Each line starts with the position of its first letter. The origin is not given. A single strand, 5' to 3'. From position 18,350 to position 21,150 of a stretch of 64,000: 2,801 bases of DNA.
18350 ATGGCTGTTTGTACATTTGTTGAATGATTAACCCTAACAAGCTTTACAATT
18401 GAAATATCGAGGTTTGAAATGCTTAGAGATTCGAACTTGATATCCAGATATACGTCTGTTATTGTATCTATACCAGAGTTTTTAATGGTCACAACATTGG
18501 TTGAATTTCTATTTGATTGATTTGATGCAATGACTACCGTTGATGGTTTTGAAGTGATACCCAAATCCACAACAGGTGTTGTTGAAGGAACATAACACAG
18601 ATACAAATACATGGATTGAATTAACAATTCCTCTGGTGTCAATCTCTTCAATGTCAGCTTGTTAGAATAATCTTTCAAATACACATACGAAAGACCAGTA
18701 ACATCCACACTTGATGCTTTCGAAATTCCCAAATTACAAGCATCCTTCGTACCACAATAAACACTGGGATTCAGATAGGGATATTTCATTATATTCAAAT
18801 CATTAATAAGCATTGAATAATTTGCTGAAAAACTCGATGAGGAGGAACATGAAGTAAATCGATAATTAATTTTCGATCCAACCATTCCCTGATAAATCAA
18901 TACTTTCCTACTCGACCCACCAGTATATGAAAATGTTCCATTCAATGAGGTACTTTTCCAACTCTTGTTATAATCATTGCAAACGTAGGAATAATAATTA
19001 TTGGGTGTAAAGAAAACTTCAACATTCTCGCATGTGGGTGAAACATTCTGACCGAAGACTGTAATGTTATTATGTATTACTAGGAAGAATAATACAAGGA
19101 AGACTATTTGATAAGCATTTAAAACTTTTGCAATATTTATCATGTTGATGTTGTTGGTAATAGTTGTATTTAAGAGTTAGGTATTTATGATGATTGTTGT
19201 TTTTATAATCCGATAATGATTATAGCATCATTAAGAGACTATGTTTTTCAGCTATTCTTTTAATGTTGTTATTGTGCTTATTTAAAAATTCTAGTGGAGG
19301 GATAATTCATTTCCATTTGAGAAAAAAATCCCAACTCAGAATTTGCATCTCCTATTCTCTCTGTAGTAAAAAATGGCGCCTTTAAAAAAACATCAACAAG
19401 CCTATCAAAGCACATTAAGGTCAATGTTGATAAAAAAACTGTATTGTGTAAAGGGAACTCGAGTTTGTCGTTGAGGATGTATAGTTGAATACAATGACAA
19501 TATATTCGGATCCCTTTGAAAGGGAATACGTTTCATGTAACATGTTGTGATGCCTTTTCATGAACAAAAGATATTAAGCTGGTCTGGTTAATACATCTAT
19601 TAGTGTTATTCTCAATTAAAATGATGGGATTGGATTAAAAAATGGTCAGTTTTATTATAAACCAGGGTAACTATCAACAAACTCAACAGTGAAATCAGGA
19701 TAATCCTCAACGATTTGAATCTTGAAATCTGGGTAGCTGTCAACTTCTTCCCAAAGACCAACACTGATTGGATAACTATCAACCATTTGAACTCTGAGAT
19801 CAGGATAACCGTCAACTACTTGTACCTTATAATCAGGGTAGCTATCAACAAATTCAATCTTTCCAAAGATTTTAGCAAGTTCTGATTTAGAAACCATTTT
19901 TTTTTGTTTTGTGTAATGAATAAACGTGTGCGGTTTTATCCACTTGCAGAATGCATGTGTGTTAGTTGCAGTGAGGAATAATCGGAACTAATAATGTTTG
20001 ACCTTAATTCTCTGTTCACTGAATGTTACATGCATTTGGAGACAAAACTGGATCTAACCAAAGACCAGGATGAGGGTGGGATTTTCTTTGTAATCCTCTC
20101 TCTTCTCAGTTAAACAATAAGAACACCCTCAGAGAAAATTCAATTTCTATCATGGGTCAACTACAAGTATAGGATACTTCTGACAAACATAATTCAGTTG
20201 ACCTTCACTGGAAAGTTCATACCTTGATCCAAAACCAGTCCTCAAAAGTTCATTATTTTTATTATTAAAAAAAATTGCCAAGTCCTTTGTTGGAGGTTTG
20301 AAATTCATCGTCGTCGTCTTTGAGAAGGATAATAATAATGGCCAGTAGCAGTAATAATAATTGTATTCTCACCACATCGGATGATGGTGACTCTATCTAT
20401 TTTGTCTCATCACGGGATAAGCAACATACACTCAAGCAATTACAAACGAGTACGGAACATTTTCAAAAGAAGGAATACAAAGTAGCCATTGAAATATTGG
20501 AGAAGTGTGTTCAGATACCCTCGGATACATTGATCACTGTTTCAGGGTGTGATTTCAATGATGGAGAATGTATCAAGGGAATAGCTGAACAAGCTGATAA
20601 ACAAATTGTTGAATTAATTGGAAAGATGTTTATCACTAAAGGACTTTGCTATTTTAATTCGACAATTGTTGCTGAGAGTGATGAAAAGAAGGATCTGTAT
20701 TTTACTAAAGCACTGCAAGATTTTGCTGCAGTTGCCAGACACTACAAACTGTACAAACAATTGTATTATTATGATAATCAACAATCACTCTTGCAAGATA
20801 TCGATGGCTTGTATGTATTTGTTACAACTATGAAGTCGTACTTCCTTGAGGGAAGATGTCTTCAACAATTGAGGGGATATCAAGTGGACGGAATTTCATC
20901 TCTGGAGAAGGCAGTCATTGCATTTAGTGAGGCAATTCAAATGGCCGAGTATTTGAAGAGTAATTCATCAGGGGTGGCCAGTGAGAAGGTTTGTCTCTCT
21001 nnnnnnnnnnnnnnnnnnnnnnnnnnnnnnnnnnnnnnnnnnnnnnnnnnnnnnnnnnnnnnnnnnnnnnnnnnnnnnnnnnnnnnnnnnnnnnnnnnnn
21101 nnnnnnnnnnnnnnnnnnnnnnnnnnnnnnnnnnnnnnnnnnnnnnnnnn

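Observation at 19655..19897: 80-aa protein built from six 11-residue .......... repeats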

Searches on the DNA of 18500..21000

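Call 64: search_rna_families(source=window, start=18500, end=21000, threshold=evalue, max_evalue=1)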
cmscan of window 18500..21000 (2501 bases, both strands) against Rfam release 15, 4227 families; matches with E-value up to 1: 0.
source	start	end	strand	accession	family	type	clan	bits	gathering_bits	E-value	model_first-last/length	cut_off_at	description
